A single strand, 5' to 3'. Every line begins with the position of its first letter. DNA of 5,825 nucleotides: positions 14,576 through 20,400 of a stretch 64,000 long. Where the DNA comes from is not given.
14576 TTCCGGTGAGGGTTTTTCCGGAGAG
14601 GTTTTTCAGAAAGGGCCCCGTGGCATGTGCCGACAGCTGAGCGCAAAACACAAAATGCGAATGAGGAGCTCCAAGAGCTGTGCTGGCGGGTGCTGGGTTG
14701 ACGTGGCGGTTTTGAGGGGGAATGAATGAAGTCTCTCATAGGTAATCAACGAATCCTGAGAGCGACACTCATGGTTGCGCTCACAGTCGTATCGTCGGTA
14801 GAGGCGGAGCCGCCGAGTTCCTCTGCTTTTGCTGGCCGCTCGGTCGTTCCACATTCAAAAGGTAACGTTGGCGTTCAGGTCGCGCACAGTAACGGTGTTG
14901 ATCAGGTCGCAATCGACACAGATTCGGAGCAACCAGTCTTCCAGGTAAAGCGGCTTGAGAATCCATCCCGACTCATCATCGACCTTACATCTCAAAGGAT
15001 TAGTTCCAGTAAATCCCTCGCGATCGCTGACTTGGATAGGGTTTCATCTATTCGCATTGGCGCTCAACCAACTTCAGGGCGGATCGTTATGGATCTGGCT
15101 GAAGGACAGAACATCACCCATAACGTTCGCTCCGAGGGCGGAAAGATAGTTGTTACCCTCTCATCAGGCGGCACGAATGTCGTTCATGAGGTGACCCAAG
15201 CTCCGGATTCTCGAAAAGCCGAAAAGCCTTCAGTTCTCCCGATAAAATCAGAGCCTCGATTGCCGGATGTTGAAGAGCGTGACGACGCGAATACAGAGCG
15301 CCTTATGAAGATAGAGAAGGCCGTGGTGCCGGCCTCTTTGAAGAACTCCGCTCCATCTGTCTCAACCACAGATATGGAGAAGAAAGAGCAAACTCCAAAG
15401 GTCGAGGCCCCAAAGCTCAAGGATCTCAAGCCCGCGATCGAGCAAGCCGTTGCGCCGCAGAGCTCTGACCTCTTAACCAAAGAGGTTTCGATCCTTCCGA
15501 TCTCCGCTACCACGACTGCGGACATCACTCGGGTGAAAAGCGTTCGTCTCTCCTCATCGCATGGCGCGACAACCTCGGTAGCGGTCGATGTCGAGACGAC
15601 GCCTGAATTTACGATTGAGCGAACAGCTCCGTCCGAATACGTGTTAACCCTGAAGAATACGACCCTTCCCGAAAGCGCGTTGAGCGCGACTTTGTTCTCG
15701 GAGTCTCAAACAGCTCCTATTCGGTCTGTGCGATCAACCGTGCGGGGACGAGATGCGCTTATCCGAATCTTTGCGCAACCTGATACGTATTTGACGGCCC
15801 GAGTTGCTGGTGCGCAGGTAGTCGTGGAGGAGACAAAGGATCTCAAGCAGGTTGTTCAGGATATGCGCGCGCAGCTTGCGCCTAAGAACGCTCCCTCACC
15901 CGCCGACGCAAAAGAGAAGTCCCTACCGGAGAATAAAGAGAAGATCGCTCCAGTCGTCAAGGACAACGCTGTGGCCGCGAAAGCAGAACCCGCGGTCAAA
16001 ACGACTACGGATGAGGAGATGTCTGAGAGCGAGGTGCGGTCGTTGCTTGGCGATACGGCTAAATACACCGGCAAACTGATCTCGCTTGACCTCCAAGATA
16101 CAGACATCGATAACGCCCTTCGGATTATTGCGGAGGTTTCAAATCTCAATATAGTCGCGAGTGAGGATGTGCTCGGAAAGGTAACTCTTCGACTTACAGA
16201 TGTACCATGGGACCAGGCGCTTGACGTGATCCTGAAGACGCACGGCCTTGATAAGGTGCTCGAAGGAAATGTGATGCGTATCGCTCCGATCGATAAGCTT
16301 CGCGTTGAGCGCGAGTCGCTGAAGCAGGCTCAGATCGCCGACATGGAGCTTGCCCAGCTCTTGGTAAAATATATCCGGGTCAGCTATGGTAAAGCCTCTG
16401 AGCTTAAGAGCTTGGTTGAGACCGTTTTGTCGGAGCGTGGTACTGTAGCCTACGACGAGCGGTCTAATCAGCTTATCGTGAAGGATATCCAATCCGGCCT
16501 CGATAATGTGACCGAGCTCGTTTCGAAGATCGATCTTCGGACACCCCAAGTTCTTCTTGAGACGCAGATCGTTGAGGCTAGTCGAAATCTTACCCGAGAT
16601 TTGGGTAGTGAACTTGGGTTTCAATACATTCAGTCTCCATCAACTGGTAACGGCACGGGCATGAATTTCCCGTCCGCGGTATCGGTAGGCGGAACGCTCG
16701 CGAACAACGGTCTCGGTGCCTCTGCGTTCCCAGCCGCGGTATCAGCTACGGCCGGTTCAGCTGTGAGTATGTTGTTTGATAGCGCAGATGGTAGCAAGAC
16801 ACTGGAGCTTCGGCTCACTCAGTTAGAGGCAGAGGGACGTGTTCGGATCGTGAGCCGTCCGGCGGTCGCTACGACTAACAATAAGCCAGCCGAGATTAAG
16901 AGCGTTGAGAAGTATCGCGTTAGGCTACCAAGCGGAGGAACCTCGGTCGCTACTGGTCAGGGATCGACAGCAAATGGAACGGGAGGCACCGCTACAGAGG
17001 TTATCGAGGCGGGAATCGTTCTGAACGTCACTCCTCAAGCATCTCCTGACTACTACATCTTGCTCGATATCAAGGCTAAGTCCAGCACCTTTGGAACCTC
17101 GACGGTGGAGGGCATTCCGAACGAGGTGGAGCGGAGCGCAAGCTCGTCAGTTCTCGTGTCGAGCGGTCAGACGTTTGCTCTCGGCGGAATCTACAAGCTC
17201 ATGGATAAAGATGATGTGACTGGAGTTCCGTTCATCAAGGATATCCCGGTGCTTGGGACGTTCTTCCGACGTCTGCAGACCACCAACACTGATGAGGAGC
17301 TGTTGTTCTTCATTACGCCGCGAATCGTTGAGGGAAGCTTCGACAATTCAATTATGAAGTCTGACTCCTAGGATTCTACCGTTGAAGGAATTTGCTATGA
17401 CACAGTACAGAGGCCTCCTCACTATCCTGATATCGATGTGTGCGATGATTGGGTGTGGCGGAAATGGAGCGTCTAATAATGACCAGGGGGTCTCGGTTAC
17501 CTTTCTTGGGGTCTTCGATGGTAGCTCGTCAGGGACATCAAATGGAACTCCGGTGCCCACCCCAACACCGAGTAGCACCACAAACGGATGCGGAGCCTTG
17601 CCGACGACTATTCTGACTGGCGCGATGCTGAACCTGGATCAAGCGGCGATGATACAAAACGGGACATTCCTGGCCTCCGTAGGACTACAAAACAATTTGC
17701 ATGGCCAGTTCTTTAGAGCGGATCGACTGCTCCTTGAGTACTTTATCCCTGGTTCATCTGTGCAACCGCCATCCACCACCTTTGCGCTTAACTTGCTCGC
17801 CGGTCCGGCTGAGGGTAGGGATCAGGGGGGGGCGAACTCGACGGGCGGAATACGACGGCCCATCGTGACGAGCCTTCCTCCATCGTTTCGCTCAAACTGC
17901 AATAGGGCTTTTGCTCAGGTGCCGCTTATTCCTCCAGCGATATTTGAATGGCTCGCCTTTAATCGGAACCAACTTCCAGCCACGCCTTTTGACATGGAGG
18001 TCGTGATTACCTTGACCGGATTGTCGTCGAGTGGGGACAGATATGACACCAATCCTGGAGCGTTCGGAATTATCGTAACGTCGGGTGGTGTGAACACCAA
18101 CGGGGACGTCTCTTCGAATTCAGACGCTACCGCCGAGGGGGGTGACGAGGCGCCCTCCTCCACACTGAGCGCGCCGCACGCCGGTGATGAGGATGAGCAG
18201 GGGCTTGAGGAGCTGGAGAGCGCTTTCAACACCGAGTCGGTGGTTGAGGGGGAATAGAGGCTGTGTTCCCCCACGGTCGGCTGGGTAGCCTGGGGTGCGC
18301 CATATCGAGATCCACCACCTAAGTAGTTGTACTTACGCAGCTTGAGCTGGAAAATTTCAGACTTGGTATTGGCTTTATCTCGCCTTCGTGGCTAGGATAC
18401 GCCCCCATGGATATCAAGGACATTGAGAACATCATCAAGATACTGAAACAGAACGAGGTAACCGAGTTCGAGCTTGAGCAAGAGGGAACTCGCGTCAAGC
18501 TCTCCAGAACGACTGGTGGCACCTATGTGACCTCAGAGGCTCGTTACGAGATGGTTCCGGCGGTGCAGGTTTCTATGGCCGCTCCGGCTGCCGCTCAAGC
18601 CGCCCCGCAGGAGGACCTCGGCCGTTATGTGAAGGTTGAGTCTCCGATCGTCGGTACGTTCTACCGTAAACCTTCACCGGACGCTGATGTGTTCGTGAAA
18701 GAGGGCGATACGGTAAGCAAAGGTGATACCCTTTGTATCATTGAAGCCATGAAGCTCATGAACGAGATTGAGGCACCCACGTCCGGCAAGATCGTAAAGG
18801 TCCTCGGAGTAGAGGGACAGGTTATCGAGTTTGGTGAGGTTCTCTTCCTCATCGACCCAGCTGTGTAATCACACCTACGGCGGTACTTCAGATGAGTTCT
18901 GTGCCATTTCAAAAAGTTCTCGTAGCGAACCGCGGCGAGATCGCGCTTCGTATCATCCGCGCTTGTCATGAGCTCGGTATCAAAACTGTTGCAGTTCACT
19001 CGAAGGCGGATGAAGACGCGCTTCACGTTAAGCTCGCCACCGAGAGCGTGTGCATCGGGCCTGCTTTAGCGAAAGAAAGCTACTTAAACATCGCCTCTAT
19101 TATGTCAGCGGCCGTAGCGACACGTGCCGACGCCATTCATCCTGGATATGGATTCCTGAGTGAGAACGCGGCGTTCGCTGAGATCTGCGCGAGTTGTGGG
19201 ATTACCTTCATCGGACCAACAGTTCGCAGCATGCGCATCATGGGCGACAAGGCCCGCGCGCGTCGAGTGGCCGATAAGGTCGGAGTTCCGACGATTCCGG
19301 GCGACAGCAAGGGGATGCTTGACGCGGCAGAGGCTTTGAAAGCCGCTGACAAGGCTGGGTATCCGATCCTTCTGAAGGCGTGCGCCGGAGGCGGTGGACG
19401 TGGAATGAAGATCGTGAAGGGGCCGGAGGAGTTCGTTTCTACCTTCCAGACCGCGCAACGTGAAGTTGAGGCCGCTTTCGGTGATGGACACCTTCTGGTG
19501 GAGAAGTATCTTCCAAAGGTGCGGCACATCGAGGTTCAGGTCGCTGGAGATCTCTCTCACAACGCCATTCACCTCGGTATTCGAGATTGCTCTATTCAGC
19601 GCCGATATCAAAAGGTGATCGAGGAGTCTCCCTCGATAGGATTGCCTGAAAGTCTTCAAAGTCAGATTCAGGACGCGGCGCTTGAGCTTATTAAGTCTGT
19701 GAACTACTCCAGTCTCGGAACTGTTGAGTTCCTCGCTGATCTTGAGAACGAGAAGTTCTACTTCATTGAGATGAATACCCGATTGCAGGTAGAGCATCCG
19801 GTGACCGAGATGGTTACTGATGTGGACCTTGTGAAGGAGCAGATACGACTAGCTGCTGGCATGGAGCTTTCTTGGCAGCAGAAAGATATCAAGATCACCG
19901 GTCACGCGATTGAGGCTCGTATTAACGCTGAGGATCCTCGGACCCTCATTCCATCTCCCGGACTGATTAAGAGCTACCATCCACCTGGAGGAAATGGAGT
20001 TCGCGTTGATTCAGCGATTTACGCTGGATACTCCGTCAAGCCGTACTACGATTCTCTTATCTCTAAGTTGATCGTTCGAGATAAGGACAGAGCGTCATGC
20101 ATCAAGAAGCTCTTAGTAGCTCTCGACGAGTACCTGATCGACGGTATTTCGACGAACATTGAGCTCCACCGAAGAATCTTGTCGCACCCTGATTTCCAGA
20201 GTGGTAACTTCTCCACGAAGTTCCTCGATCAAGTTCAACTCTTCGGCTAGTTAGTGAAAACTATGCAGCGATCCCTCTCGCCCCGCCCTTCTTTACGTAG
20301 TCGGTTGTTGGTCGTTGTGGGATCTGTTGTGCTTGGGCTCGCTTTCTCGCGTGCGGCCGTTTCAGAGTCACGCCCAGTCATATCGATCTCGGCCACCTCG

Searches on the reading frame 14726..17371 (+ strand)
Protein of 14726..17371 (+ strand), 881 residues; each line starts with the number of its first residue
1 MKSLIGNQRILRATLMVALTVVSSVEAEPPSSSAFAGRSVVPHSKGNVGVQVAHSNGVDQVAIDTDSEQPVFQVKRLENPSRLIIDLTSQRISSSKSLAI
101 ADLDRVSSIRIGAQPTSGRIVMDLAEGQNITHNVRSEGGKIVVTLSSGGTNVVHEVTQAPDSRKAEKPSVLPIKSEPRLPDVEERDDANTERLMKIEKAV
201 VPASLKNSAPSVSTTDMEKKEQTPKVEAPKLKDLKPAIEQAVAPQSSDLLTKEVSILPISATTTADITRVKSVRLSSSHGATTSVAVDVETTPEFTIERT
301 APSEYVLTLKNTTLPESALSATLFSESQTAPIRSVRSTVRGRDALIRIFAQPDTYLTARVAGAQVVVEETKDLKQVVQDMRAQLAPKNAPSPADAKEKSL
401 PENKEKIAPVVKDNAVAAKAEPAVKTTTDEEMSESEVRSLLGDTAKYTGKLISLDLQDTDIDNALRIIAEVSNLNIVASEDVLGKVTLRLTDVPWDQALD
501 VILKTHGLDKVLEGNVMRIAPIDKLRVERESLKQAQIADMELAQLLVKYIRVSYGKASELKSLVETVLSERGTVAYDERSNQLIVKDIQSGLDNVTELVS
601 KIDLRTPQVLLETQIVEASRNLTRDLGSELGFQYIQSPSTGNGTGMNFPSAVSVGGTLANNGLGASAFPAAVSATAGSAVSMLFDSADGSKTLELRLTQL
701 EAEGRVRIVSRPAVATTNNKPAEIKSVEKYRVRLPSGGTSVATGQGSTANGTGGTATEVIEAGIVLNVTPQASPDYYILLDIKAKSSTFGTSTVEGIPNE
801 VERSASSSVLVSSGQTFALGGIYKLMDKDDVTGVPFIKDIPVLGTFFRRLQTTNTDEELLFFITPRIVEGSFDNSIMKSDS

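Call 111: search_protein_families(library=ncbifam, proteins=[window:14726-17371:+], max_evalue=0.00001)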
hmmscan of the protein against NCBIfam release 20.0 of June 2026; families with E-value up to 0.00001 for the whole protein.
window:14726-17371:+ (881 aa): 8 families
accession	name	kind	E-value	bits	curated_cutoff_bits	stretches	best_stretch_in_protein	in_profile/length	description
TIGR02515.1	IV_pilus_PilQ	subfamily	3.9e-102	342.4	284.35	1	449-869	1-428/428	type IV pilus secretin PilQ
TIGR02517.1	type_II_gspD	equivalog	1.4e-53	182.3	351.35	2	593-873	322-595/600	type II secretion system secretin GspD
NF010083.0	PRK13568.1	equivalog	7.2e-52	176.6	554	1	445-869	21-418/419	DNA uptake porin HofQ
NF007851.2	PRK10560.1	exception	4.6e-43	147.6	598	1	451-869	23-410/412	DNA uptake porin HofQ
TIGR02516.1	type_III_yscC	equivalog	2.4e-33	115.4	238.45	1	569-869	196-462/463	type III secretion system outer membrane ring subunit SctC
TIGR02519.1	pilus_MshL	equivalog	4.7e-26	91.5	250.2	1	582-868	9-290/290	pilus (MSHA type) biogenesis protein MshL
NF042912.1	Amuc_1098_fam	equivalog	3.8e-16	58.3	750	2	803-870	731-798/805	Amuc_1098 family type IV pilus outer membrane protein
NF011873.0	PRK15346.1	equivalog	1.3e-14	53.8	524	1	570-864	234-490/499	EscC/YscC/HrcC family type III secretion system outer membrane ring protein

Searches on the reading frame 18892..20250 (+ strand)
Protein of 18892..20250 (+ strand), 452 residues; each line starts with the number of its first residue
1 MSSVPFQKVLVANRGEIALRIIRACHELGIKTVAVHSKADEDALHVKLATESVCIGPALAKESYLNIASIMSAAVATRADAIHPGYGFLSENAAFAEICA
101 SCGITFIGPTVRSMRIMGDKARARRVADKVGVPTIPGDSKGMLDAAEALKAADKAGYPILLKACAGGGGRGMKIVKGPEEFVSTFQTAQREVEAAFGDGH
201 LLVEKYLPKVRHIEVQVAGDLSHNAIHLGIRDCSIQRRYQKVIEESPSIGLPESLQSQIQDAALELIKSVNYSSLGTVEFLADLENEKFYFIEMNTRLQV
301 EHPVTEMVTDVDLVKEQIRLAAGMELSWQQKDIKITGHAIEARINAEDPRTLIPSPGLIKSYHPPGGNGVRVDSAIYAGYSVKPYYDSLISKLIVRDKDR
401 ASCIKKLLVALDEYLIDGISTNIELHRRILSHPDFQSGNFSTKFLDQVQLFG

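Call 111: search_protein_families(library=ncbifam, proteins=[window:18892-20250:+], max_evalue=0.00001)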
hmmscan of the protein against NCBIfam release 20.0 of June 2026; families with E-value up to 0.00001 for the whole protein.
window:18892-20250:+ (452 aa): 25 families
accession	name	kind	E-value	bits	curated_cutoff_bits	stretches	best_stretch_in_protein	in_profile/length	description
NF006367.0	PRK08591.1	subfamily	1.4e-203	676.7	597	1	6-448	2-444/451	acetyl-CoA carboxylase biotin carboxylase subunit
TIGR00514.1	accC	equivalog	3.8e-196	652.3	626.5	1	6-448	2-444/449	acetyl-CoA carboxylase biotin carboxylase subunit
NF004085.0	PRK05586.1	equivalog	7.8e-185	615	723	1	6-447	2-443/448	acetyl-CoA carboxylase biotin carboxylase subunit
NF006406.0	PRK08654.1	equivalog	2.3e-181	603.6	739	1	6-448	2-443/499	acetyl-CoA carboxylase biotin carboxylase subunit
NF009471.0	PRK12833.1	equivalog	1.3e-174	581.2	686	1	6-447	5-446/467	acetyl-CoA carboxylase biotin carboxylase subunit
NF009554.0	PRK12999.1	equivalog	7.7e-174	580.4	965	1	5-447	4-454/1147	pyruvate carboxylase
NF006286.0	PRK08462.1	equivalog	3.8e-167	556.7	740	1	7-447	5-443/445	acetyl-CoA carboxylase biotin carboxylase subunit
NF005525.0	PRK07178.1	equivalog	1.1e-157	525.5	768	1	6-447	2-441/471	acetyl-CoA carboxylase biotin carboxylase subunit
TIGR02712.1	urea_carbox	equivalog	4.8e-155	518.1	1303.85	1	6-449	1-443/1201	urea carboxylase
TIGR01235.1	pyruv_carbox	equivalog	6.4e-150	500.8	1114.45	1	8-448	1-451/1143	pyruvate carboxylase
NF006287.0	PRK08463.1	equivalog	3e-143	478.1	775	1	6-447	2-443/479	acetyl-CoA carboxylase subunit A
TIGR01369.1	CPSaseII_lrg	equivalog_domain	2e-14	52.2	1027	1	99-331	649-874/1052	carbamoyl-phosphate synthase (glutamine-hydrolyzing) large subunit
NF002378.0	PRK01372.1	subfamily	1.4e-13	50.2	243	1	91-296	72-269/305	D-alanine--D-alanine ligase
NF003671.0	PRK05294.1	equivalog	1.5e-13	49.3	599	1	97-330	644-870/1058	carbamoyl-phosphate synthase large subunit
TIGR01205.1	D_ala_D_alaTIGR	subfamily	1.8e-13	50.2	245.65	1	91-296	78-285/318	D-alanine--D-alanine ligase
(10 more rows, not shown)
